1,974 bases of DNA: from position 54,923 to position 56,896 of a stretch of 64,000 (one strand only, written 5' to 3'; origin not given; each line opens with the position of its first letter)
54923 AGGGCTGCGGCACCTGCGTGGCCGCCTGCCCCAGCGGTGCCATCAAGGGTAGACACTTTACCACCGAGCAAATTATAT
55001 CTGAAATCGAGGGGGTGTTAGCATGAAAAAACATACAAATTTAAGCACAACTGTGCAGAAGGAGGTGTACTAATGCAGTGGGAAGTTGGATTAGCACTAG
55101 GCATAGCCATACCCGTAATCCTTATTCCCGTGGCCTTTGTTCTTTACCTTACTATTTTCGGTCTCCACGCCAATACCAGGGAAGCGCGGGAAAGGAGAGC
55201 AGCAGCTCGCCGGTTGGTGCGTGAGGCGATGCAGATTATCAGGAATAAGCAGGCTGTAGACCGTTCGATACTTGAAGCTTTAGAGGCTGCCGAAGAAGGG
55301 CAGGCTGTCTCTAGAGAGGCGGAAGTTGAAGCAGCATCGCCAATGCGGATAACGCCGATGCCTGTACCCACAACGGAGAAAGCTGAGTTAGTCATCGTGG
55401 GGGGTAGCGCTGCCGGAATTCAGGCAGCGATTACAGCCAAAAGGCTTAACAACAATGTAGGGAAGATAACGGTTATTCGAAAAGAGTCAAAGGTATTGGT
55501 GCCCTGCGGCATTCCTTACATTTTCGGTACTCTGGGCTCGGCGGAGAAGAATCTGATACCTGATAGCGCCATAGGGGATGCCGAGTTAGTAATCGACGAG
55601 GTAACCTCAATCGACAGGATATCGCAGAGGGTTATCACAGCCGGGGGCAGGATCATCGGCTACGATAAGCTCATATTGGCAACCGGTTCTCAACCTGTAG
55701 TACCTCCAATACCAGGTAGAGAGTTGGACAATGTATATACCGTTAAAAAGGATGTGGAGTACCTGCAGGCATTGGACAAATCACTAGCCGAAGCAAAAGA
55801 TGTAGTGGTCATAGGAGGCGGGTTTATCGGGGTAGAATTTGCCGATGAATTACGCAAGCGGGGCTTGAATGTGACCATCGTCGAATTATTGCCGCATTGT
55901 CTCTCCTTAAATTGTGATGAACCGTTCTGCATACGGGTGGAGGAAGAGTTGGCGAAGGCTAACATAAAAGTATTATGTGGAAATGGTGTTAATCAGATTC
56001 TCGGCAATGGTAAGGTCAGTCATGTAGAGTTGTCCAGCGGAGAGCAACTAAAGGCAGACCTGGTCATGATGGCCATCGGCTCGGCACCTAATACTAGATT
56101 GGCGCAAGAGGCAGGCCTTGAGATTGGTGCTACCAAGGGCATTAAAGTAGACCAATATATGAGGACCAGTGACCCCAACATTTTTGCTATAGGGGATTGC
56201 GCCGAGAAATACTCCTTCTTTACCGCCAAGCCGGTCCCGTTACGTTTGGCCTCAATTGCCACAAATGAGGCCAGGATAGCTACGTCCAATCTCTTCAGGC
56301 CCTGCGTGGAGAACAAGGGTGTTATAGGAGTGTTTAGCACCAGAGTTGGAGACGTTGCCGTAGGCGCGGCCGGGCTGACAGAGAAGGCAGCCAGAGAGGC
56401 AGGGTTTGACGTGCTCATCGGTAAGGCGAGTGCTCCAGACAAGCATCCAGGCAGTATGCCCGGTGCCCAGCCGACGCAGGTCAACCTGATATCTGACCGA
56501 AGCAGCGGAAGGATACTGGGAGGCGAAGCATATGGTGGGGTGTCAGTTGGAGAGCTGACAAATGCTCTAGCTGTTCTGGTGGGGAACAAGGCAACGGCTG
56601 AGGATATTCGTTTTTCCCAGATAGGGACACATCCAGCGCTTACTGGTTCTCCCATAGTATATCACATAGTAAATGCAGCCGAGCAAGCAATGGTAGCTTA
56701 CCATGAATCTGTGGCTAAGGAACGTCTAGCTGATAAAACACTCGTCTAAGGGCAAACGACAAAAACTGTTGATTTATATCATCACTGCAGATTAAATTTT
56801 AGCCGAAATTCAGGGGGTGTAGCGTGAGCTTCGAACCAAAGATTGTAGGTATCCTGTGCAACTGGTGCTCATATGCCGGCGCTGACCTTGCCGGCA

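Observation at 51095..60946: Composite hdrCBA / membrane-anchored CoADR-like flavoprotein / mvhDGA locus with dedicated TM peptides and a sensor, a possible membrane-tethered variant of the Hdr-Mvh bifurcating complex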

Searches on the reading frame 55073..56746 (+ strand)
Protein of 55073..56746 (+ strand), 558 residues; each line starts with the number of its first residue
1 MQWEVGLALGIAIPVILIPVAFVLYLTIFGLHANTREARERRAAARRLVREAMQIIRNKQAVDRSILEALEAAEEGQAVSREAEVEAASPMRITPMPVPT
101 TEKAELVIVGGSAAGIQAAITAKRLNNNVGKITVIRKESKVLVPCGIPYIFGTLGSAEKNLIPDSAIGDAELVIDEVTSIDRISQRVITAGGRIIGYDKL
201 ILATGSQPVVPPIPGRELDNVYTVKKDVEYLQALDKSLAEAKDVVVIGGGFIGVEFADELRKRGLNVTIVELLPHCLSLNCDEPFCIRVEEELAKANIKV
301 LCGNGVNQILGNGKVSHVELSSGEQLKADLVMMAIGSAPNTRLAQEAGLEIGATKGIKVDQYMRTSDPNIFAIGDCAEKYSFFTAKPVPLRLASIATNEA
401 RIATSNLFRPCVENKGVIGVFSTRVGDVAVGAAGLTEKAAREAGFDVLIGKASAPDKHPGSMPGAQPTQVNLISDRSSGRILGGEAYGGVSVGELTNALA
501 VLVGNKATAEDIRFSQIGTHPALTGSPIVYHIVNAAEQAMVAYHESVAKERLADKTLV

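Call 6: search_protein_families(library=pfam, proteins=[window:55073-56746:+], max_evalue=0.01)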
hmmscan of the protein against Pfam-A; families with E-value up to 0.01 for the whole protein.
window:55073-56746:+ (558 aa): 15 families
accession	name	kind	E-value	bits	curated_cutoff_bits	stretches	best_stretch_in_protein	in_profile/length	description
PF07992.20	Pyr_redox_2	-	4.2e-64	217.2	26.1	1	105-382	2-278/291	Pyridine nucleotide-disulphide oxidoreductase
PF00070.33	Pyr_redox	-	3.8e-21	75.8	22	1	244-321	2-80/82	Pyridine nucleotide-disulphide oxidoreductase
PF13738.12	Pyr_redox_3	-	3.8e-14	53.1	30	1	176-374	103-305/305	Pyridine nucleotide-disulphide oxidoreductase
PF02852.28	Pyr_redox_dim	-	1.9e-13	51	25.3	1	425-524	6-103/110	Pyridine nucleotide-disulphide oxidoreductase, dimerisation domain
PF03486.20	HI0933_like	-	2.9e-08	33.9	50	0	290-497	116-202/244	HI0933-like protein Rossmann domain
PF01134.28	GIDA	-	3.3e-07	30.2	22.1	0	243-282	1-41/391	Glucose inhibited division protein A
PF01262.27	AlaDh_PNT_C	-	3.5e-07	30.3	23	1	86-132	10-57/214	Alanine dehydrogenase/PNT, C-terminal domain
PF01266.30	DAO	-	1.4e-06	28.6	27.9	1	243-271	1-29/353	FAD dependent oxidoreductase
PF12831.13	FAD_oxidored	-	2.2e-06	27.6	27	0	106-129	2-25/416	FAD dependent oxidoreductase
PF00890.30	FAD_binding_2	-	5e-06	26.4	20.4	0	243-272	1-30/414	FAD binding domain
PF13450.12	NAD_binding_8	-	3.3e-05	24.5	21.9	1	246-277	1-31/68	NAD(P)-binding Rossmann-like domain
PF13434.12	Lys_Orn_oxgnase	-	0.00024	20.8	21.3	1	198-266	149-213/339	L-lysine 6-monooxygenase/L-ornithine 5-monooxygenase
PF05834.18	Lycopene_cycl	-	0.0019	17.8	23.4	0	243-274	1-34/380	Lycopene cyclase protein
PF00670.27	AdoHcyase_NAD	-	0.0025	18.4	27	1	236-312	18-94/162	S-adenosyl-L-homocysteine hydrolase, NAD binding domain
PF13454.12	NAD_binding_9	-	0.0033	17.8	21.8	0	171-206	117-154/155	FAD-NAD(P)-binding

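Call 7: search_protein_families(library=ncbifam, proteins=[window:55073-56746:+], max_evalue=0.01)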
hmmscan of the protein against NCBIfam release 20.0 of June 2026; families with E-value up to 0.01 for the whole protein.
window:55073-56746:+ (558 aa): 101 families (the best 25 are shown)
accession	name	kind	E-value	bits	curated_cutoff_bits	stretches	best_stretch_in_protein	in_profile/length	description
TIGR03385.1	CoA_CoA_reduc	equivalog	1.4e-72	244.9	578.8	1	106-521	2-426/439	CoA-disulfide reductase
NF007123.0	PRK09564.1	equivalog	2.6e-64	217.6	458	1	106-513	3-419/444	CoA-disulfide reductase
NF046103.1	NOXase_Strep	equivalog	5.3e-54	183.9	600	1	106-509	2-413/442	H2O-forming NADH oxidase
TIGR02374.1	nitri_red_nirB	equivalog_domain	3.2e-51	174.7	578.35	1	173-379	73-280/794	nitrite reductase large subunit NirB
NF045765.1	PhenlGlyoxDHPadH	equivalog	1.5e-46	159.2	475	1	103-407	2-307/416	NADH-dependent phenylglyoxylate dehydrogenase subunit epsilon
NF003437.0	PRK04965.1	equivalog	1.4e-45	156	392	1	176-379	80-277/378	NADH:flavorubredoxin reductase NorW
TIGR01350.1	lipoamide_DH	equivalog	6e-43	147.2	408.8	1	172-524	113-444/461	dihydrolipoyl dehydrogenase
NF042949.2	3PPDioc_HcaD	equivalog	1.5e-38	132.6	450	1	105-380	3-279/386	3-phenylpropionate/cinnamic acid dioxygenase ferredoxin--NAD(+) reductase subunit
NF004943.0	PRK06292.2-1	equivalog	3.5e-36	124.9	432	1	190-522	123-443/456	dihydrolipoyl dehydrogenase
NF011565.0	PRK14989.1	subfamily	3.7e-36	124.5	883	1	172-397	77-304/847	nitrite reductase large subunit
TIGR03452.1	mycothione_red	equivalog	1.9e-35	122.6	635.65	1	187-524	122-442/452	mycothione reductase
NF005884.0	PRK07846.1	equivalog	2.5e-35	122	501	1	186-524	120-441/454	mycothione reductase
NF010037.0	PRK13512.1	equivalog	4.2e-34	118.2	394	1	105-521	3-421/438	CoA-disulfide reductase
NF041682.1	ant_diox_AndAa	equivalog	3.4e-33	114.9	650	1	106-408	6-310/406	anthranilate 1,2-dioxygenase system ferredoxin--NAD(+) reductase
TIGR01424.1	gluta_reduc_2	equivalog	7.3e-32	110.5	606.05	1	187-523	122-438/446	glutathione-disulfide reductase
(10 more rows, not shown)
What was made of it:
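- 55073..56749 (+): Peptide-anchored CoADR/Nox/persulfide-reductase-type flavoprotein. Residues 1-30 form the TM helix, residues up to about 81 the linker helix, 82-103 a disordered acidic spacer, and 104-558 the catalytic part. Redox Cys145 lies at 55505-55507. Pfam and NCBIfam (calls 6, 7).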

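Call 9: find_related_loci(query=window:55073-56746:+, collection=genome_contigs, flank=8000)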
Query window:55073-56746:+ (558 aa) in genome_contigs; peptide patterns used: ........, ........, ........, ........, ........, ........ (x = any residue, [..] = any of these).
71 stretches matched a pattern; 6 encode a relative of the query (tblastn E <= 1e-3); 6 distinct loci.
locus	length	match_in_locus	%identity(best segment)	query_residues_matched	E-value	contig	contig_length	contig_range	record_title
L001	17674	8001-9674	96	1-558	0e+0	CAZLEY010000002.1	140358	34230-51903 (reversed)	MAG TPA_asm: uncultured Dehalococcoidaceae bacterium isolate binchicken_co228_510 genome assembly, contig: NODE_36_lengt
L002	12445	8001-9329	53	106-546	5e-155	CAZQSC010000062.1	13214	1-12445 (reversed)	MAG TPA_asm: uncultured bacterium isolate SRP338002_co1_79 genome assembly, contig: NODE_4372_length_13214_cov_5.633255,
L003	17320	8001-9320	55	102-545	3e-153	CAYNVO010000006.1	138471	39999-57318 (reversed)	MAG TPA_asm: uncultured Dehalococcoidales bacterium isolate SRP178699_co1_561 genome assembly, contig: NODE_44_length_13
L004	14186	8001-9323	50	102-538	2e-127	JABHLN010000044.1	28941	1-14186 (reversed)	MAG: Desulfobacterales bacterium isolate SI037S2_bin45 SI037S2_bin45_Ctg44, whole genome shotgun sequence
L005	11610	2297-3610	55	102-540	1e-153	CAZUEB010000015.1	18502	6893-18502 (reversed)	MAG TPA_asm: uncultured Dehalococcoidales bacterium isolate SRP098346_co1_299 genome assembly, contig: NODE_2991_length_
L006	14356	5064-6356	45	102-536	6e-109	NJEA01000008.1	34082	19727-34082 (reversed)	MAG: Candidatus Aenigmarchaeota archaeon ex4484_224 ex4484_224_scaffold_991_length_34082__count_4438, whole genome shotg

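Call 12: find_homologous_proteins(query=window:55073-56746:+, max_evalue=1e-20)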
Query window:55073-56746:+ (558 aa): 5927 proteins with E <= 1e-20 among 8000 candidates; the best 120 are listed.
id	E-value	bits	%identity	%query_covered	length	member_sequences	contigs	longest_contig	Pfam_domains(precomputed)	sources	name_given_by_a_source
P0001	0.0e+0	1205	100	100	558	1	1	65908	PF01266.31,PF00890.31,PF02852.29,PF07992.21,PF00070.34,PF13738.13,PF03486.21,PF01262.28,PF01134.29,PF12831.14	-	-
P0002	0.0e+0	1153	96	100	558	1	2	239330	PF01266.31,PF00890.31,PF02852.29,PF07992.21,PF00070.34,PF13738.13,PF03486.21,PF01262.28,PF01134.29,PF12831.14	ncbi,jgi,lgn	-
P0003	0.0e+0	1105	91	100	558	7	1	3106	PF01266.31,PF00890.31,PF02852.29,PF07992.21,PF00070.34,PF13738.13,PF03486.21,PF01262.28,PF01134.29,PF12831.14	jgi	jgi:NADH oxidase (H2O2-forming)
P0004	0.0e+0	1099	91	100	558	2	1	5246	PF01266.31,PF13450.13,PF02852.29,PF07992.21,PF00070.34,PF13738.13,PF03486.21,PF01262.28,PF01134.29,PF12831.14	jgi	jgi:NADH oxidase (H2O2-forming)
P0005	4.5e-290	981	82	100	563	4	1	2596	PF01266.31,PF02852.29,PF07992.21,PF00070.34,PF13738.13,PF03486.21,PF01262.28,PF01134.29,PF12831.14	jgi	-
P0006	6.4e-256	868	71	100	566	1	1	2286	PF01266.31,PF02852.29,PF07992.21,PF00070.34,PF13738.13,PF03486.21,PF13454.13,PF01134.29,PF12831.14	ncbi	-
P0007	2.1e-239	814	69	99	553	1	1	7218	PF01266.31,PF02852.29,PF07992.21,PF00070.34,PF13738.13,PF03486.21,PF01262.28,PF12831.14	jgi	jgi:NADH oxidase (H2O2-forming)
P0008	5.6e-239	812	67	99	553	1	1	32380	PF01266.31,PF00890.31,PF02852.29,PF07992.21,PF00070.34,PF13738.13,PF03486.21,PF01262.28,PF01134.29,PF12831.14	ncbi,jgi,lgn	-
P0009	1.8e-231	788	65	100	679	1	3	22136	PF01266.31,PF13434.13,PF02852.29,PF07992.21,PF00070.34,PF13738.13,PF03486.21,PF01134.29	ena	-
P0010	4.2e-231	786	69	95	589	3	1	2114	PF01266.31,PF02852.29,PF07992.21,PF00070.34,PF13738.13,PF03486.21,PF01262.28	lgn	-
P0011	4.5e-229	780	66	95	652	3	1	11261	PF01266.31,PF02852.29,PF07992.21,PF00070.34,PF13738.13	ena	-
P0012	1.3e-225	768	66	97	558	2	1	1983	PF01266.31,PF02852.29,PF07992.21,PF00070.34,PF13738.13,PF03486.21,PF01262.28,PF01134.29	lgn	-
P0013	5.0e-219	747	69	88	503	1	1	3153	PF01266.31,PF02852.29,PF07992.21,PF00070.34,PF13738.13,PF03486.21,PF05834.19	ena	-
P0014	2.2e-215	735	62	99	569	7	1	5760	PF01266.31,PF13450.13,PF00890.31,PF02852.29,PF07992.21,PF00070.34,PF13738.13,PF03486.21,PF01262.28,PF12831.14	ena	-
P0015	3.2e-192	658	66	79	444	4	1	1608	PF01266.31,PF02852.29,PF07992.21,PF00070.34,PF13738.13,PF03486.21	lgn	-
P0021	6.4e-180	618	65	79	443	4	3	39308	PF01266.31,PF02852.29,PF07992.21,PF00070.34,PF13738.13,PF03486.21,PF01134.29,PF12831.14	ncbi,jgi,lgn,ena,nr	ncbi:MAG: FAD-dependent oxidoreductase [Chloroflexi bacterium]|jgi:NADPH-dependent 2,4-dienoyl-CoA r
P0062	1.0e-171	590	61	79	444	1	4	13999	PF01266.31,PF00890.31,PF02852.29,PF07992.21,PF00070.34,PF13738.13,PF03486.21,PF01134.29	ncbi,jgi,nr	ncbi:MAG: FAD-dependent oxidoreductase [Deltaproteobacteria bacterium]|nr:FAD-dependent oxidoreducta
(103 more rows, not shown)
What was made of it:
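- The hdrA/mvhD-inserted versions are 71-96% identical (call 12). One data source annotates relatives as 'NADH oxidase (H2O2-forming)' (call 12).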

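Call 13: find_encoding_contigs(protein=P0008, flank=10000, max_places=3)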
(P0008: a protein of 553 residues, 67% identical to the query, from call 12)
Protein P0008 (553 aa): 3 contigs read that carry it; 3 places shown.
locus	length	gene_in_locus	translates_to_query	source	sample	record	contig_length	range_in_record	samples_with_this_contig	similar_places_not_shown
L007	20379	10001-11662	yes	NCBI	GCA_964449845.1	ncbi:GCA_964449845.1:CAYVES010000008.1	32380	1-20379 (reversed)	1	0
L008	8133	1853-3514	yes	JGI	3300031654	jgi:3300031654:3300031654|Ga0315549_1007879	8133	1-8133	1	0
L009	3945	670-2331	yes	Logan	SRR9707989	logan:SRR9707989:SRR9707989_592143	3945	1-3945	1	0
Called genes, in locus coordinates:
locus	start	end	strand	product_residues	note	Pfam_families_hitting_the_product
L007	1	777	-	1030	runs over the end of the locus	PF01512:Complex1_51K, PF10589:NADH_4Fe-4S, PF14691:Fer4_20, PF01946:Thi4 (weak), PF01266:DAO, PF07992:Pyr_redox_2, PF13450:NAD_binding_8, PF13738:Pyr_redox_3, +4 more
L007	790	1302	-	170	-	PF01257:2Fe-2S_thioredx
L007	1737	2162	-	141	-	-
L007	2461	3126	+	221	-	PF00072:Response_reg, PF08281:Sigma70_r4_2 (weak), PF00196:GerE, PF13384:HTH_23 (weak)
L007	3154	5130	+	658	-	PF01590:GAF, PF13185:GAF_2, PF13492:GAF_3, PF00989:PAS, PF08448:PAS_4, PF13426:PAS_9, PF07730:HisKA_3, PF02518:HATPase_c, +1 more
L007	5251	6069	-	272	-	PF01925:TauE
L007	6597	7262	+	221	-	PF00072:Response_reg, PF00196:GerE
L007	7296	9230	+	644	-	PF01590:GAF, PF13185:GAF_2, PF00989:PAS, PF08448:PAS_4, PF13188:PAS_8, PF13426:PAS_9, PF07730:HisKA_3, PF02518:HATPase_c, +1 more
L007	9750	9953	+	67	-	-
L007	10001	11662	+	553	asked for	PF01134:GIDA (faint), PF01262:AlaDh_PNT_C (faint), PF00890:FAD_binding_2 (faint), PF01266:DAO (faint), PF07992:Pyr_redox_2, PF13738:Pyr_redox_3, PF00070:Pyr_redox, PF02852:Pyr_redox_dim, +2 more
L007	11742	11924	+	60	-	-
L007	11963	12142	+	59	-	-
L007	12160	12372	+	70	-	-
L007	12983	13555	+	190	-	PF13183:Fer4_8, PF12838:Fer4_7 (weak), PF13187:Fer4_9, PF13534:Fer4_17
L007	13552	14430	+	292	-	PF02754:CCG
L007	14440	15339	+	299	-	PF00890:FAD_binding_2 (weak), PF01266:DAO (weak), PF07992:Pyr_redox_2 (weak), PF12831:FAD_oxidored, PF13450:NAD_binding_8 (weak), PF00037:Fer4 (weak)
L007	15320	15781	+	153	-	PF01257:2Fe-2S_thioredx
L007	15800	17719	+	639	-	PF01257:2Fe-2S_thioredx (weak), PF01512:Complex1_51K, PF10531:SLBB (weak), PF10589:NADH_4Fe-4S, PF00037:Fer4 (weak), PF12838:Fer4_7 (weak), PF13187:Fer4_9 (weak), PF14697:Fer4_21, +4 more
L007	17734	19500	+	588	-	PF00111:Fer2 (weak), PF13510:Fer2_4, PF12838:Fer4_7, PF14697:Fer4_21, PF13237:Fer4_10, PF12838:Fer4_7, PF13187:Fer4_9, PF14697:Fer4_21, +11 more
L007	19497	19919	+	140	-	PF02662:FlpD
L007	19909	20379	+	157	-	?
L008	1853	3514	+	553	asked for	PF01134:GIDA (faint), PF01262:AlaDh_PNT_C (faint), PF00890:FAD_binding_2 (faint), PF01266:DAO (faint), PF07992:Pyr_redox_2, PF13738:Pyr_redox_3, PF00070:Pyr_redox, PF02852:Pyr_redox_dim, +2 more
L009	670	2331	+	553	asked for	PF01134:GIDA (faint), PF01262:AlaDh_PNT_C (faint), PF00890:FAD_binding_2 (faint), PF01266:DAO (faint), PF07992:Pyr_redox_2, PF13738:Pyr_redox_3, PF00070:Pyr_redox, PF02852:Pyr_redox_dim, +2 more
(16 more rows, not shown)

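Call 14: find_encoding_contigs(protein=P0009, flank=10000, max_places=3)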
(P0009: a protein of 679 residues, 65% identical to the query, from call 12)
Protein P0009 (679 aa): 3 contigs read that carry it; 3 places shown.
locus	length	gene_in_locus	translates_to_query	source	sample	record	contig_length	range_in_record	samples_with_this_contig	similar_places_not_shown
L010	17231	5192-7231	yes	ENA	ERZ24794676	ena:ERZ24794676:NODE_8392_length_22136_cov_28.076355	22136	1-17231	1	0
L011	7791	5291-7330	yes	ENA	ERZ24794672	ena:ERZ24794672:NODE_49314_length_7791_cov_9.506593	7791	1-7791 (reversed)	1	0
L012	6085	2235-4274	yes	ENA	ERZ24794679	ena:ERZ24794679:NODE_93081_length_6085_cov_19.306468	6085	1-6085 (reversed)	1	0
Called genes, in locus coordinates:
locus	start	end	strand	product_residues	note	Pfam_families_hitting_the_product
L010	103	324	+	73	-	-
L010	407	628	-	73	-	-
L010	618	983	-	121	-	PF02416:TatA_B_E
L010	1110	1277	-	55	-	PF02416:TatA_B_E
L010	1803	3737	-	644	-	PF01590:GAF, PF13185:GAF_2, PF13492:GAF_3 (weak), PF00989:PAS (weak), PF08448:PAS_4, PF13188:PAS_8, PF07730:HisKA_3, PF02518:HATPase_c, +1 more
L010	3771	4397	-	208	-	PF00072:Response_reg, PF00196:GerE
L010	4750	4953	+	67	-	-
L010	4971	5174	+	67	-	-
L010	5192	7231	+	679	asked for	PF01266:DAO (faint), PF01134:GIDA (faint), PF03486:HI0933_like (faint), PF07992:Pyr_redox_2, PF13434:Lys_Orn_oxgnase (faint), PF13738:Pyr_redox_3, PF00070:Pyr_redox, PF02852:Pyr_redox_dim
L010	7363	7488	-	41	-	PF02416:TatA_B_E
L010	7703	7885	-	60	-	-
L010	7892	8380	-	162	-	PF01750:HycI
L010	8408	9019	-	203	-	PF01292:Ni_hydr_CYTB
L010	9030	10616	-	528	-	PF27537:HoxH, PF00374:NiFeSe_Hases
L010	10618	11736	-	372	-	PF01058:Oxidored_q6, PF14720:NiFe_hyd_SSU_C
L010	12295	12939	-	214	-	PF01292:Ni_hydr_CYTB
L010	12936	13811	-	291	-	PF12838:Fer4_7 (weak), PF13247:Fer4_11, PF25160:LdpA_Fe-S-bd (weak), PF12837:Fer4_6 (weak), PF13237:Fer4_10, PF00037:Fer4 (weak), PF12838:Fer4_7 (weak), PF13187:Fer4_9, +4 more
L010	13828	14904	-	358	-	PF14522:Cytochrome_C7 (faint), PF22113:Mtrc-MtrF_II-IV_dom (faint), PF14537:Cytochrom_c3_2 (faint)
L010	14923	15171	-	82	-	-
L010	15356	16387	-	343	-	PF00581:Rhodanese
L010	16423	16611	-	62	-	-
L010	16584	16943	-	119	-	PF12840:HTH_20, PF01022:HTH_5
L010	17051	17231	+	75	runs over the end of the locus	-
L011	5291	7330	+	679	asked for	PF01266:DAO (faint), PF01134:GIDA (faint), PF03486:HI0933_like (faint), PF07992:Pyr_redox_2, PF13434:Lys_Orn_oxgnase (faint), PF13738:Pyr_redox_3, PF00070:Pyr_redox, PF02852:Pyr_redox_dim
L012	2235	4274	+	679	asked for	PF01266:DAO (faint), PF01134:GIDA (faint), PF03486:HI0933_like (faint), PF07992:Pyr_redox_2, PF13434:Lys_Orn_oxgnase (faint), PF13738:Pyr_redox_3, PF00070:Pyr_redox, PF02852:Pyr_redox_dim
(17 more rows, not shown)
